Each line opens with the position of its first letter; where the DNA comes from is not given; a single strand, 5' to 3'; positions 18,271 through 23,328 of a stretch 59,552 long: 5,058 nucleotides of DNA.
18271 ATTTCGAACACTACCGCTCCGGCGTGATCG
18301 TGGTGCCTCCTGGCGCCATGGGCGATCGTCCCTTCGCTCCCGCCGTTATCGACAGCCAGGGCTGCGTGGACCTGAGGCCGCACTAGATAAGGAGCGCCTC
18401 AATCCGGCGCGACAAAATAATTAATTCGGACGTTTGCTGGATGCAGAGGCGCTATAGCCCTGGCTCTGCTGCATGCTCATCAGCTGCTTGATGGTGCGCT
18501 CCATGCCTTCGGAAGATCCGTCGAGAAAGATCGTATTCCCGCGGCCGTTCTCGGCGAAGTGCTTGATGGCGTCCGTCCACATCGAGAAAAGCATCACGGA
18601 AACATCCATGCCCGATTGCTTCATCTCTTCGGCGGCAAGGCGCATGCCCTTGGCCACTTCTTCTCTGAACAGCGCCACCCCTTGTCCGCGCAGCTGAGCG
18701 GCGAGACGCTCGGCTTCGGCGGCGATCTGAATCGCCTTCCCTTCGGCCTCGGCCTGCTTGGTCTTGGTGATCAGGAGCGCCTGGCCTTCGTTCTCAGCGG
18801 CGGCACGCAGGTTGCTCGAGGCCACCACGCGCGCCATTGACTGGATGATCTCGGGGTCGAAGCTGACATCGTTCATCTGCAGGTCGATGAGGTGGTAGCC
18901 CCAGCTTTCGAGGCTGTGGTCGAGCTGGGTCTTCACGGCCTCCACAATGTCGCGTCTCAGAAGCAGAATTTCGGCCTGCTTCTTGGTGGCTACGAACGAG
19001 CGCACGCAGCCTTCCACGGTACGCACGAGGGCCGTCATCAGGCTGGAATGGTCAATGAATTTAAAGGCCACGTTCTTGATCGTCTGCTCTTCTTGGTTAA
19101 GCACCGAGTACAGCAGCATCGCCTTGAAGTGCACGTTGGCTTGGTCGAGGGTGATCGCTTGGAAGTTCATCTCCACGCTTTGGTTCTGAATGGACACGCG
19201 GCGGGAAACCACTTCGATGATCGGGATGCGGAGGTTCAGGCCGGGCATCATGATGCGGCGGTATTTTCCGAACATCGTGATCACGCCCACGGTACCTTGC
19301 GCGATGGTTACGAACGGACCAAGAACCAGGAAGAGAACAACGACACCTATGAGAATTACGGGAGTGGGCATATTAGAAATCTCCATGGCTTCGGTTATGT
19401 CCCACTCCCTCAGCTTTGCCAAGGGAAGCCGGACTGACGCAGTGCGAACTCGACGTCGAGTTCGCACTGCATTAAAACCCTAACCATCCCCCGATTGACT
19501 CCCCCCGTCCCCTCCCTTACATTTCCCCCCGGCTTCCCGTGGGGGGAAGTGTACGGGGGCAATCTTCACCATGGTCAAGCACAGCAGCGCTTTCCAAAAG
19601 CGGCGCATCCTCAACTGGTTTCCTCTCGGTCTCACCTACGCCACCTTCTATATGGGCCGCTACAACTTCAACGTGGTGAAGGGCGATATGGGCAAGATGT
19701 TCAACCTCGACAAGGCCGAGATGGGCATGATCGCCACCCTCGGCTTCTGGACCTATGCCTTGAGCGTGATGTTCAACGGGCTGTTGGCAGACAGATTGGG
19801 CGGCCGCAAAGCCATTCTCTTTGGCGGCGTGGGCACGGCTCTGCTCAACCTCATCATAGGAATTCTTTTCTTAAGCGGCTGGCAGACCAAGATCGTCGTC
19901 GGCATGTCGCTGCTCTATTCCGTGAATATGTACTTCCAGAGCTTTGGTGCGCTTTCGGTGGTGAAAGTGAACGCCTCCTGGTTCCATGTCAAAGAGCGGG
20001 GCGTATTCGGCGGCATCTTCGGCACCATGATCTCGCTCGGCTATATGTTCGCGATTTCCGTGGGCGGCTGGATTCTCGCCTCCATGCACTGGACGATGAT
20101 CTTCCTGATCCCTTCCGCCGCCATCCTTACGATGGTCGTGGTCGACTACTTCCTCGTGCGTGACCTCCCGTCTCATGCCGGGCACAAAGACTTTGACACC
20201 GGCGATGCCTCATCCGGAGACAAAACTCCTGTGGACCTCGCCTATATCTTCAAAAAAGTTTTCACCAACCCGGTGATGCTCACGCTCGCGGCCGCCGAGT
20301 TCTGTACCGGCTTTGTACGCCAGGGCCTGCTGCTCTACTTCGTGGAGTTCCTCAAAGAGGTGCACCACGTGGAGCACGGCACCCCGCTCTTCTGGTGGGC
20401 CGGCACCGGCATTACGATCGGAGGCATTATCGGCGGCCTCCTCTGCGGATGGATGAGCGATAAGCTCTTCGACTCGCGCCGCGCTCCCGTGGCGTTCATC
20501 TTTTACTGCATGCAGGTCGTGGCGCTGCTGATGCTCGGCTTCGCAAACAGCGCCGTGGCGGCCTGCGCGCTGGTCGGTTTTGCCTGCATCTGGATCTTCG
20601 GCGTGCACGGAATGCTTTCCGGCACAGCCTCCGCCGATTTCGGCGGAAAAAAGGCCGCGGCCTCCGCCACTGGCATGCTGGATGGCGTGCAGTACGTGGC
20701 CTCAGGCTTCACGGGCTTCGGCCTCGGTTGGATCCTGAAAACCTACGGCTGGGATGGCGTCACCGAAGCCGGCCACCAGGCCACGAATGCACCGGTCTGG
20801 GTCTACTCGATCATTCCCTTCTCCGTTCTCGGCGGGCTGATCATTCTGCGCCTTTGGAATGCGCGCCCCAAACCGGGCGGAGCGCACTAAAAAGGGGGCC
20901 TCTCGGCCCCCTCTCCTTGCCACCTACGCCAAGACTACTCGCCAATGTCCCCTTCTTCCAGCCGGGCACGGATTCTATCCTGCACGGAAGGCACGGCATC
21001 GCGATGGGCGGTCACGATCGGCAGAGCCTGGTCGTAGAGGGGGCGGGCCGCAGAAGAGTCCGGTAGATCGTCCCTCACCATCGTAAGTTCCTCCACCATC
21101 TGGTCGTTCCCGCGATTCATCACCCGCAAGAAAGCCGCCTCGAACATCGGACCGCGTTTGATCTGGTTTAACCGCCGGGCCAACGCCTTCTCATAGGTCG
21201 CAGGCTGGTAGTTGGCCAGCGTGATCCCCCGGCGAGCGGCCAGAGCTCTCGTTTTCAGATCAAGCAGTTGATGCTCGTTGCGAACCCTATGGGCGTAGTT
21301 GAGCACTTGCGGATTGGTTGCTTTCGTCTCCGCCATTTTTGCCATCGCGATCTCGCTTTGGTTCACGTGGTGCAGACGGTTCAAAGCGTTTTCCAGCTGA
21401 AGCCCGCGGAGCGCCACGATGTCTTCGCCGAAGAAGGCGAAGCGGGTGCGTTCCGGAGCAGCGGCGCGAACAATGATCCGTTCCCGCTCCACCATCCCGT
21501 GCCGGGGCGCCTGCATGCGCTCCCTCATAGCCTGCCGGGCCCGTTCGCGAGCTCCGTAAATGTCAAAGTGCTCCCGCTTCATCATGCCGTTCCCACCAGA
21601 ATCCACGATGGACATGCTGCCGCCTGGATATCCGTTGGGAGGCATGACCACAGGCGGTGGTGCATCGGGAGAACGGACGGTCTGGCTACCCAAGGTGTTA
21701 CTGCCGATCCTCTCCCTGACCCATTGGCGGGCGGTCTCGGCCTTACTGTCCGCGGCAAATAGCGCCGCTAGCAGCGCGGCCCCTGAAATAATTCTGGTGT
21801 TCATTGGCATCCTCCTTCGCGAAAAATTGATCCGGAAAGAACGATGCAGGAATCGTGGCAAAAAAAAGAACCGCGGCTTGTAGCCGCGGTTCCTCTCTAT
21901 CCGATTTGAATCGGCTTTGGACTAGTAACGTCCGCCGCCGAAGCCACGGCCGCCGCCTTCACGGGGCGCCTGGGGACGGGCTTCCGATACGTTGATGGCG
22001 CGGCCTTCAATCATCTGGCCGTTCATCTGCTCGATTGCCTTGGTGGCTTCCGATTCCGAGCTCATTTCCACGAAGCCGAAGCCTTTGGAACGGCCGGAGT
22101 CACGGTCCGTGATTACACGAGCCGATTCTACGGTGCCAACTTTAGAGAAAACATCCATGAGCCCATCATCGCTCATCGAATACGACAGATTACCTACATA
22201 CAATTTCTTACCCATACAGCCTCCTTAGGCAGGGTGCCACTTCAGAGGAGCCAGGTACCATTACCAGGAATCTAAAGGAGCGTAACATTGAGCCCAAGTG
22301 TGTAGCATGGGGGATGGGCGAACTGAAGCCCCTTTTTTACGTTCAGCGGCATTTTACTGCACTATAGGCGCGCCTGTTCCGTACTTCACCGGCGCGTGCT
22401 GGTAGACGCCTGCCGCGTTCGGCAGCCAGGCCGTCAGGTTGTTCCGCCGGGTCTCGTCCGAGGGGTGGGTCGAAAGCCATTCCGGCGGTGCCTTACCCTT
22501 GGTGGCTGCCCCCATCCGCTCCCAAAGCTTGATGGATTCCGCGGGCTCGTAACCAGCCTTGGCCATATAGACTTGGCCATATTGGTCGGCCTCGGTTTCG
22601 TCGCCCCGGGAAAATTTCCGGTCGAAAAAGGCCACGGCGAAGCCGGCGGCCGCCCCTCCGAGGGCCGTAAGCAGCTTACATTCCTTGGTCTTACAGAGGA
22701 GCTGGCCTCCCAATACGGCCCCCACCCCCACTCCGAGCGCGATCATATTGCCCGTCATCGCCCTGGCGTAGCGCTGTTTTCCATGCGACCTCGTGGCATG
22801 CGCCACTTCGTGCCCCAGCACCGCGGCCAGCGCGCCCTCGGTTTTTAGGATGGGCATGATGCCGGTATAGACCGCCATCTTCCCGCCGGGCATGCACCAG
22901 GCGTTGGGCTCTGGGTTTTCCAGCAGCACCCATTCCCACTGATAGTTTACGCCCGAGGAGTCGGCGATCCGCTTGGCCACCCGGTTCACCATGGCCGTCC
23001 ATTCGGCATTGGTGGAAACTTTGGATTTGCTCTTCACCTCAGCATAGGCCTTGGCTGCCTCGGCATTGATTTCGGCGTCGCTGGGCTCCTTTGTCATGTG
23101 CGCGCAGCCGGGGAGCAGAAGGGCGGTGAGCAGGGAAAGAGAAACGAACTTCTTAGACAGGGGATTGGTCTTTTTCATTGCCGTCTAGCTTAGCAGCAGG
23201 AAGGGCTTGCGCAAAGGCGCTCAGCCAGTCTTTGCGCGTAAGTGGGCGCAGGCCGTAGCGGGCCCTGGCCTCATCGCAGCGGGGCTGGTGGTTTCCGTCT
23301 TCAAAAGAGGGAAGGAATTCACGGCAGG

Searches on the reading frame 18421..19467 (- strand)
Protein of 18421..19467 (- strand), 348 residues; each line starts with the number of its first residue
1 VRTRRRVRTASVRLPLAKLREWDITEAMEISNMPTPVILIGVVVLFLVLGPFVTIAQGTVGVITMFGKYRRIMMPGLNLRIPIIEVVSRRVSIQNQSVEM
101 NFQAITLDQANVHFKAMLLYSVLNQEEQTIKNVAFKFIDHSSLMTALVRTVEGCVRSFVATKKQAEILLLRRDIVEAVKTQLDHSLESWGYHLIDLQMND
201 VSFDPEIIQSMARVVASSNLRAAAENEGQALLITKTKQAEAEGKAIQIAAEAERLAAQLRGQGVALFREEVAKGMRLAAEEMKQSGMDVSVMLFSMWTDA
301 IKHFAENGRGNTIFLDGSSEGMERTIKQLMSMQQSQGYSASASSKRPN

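Call 88: search_protein_families(library=pfam, proteins=[window:18421-19467:-], max_evalue=0.0001)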
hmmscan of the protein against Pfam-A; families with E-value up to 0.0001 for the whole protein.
window:18421-19467:- (348 aa): 1 family
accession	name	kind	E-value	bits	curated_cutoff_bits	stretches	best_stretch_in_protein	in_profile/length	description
PF01145.31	Band_7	-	7.2e-27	95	23.6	1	54-230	2-174/176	SPFH domain / Band 7 family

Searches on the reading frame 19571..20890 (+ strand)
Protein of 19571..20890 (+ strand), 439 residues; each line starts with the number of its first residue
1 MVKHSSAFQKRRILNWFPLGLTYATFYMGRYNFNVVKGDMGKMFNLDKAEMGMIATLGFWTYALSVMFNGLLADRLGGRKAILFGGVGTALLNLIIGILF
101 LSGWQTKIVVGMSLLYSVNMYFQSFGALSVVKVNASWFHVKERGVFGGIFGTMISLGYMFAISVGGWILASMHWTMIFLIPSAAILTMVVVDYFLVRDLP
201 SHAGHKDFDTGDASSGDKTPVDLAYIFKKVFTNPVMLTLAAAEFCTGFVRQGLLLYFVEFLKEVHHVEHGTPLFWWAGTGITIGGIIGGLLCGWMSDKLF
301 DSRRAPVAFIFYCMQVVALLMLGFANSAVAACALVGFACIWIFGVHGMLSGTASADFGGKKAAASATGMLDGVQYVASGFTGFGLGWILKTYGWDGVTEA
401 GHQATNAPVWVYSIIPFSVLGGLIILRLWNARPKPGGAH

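Call 88: search_protein_families(library=pfam, proteins=[window:19571-20890:+], max_evalue=0.0001)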
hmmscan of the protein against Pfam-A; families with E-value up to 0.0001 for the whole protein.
window:19571-20890:+ (439 aa): 1 family
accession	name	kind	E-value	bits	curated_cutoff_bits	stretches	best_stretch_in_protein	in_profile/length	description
PF07690.21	MFS_1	-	6.2e-37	127.7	33.4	1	20-380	2-345/347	Major Facilitator Superfamily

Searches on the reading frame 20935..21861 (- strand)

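Call 88: search_protein_families(library=pfam, proteins=[window:20935-21861:-], max_evalue=0.0001)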
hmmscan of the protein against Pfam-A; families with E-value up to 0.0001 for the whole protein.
window:20935-21861:- (308 aa): 1 family
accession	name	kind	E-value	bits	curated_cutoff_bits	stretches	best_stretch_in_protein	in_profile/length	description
PF13628.12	DUF4142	-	1.9e-16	61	27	1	158-290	5-135/138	Domain of unknown function (DUF4142)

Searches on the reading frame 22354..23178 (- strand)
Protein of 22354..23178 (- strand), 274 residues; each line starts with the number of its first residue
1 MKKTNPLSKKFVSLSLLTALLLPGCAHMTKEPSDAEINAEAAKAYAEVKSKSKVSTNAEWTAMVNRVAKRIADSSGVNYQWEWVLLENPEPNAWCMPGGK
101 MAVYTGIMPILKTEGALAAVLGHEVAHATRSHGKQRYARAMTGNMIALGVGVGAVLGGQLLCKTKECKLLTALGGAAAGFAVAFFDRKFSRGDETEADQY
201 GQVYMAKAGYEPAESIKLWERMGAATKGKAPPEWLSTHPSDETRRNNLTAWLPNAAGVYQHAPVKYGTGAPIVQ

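Call 88: search_protein_families(library=pfam, proteins=[window:22354-23178:-], max_evalue=0.0001)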
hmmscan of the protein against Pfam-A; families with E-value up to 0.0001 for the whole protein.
window:22354-23178:- (274 aa): 1 family
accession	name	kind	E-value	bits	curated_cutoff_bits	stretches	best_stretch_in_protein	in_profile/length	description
PF01435.24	Peptidase_M48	-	5.1e-33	114.9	20.3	1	62-251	5-185/186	Peptidase family M48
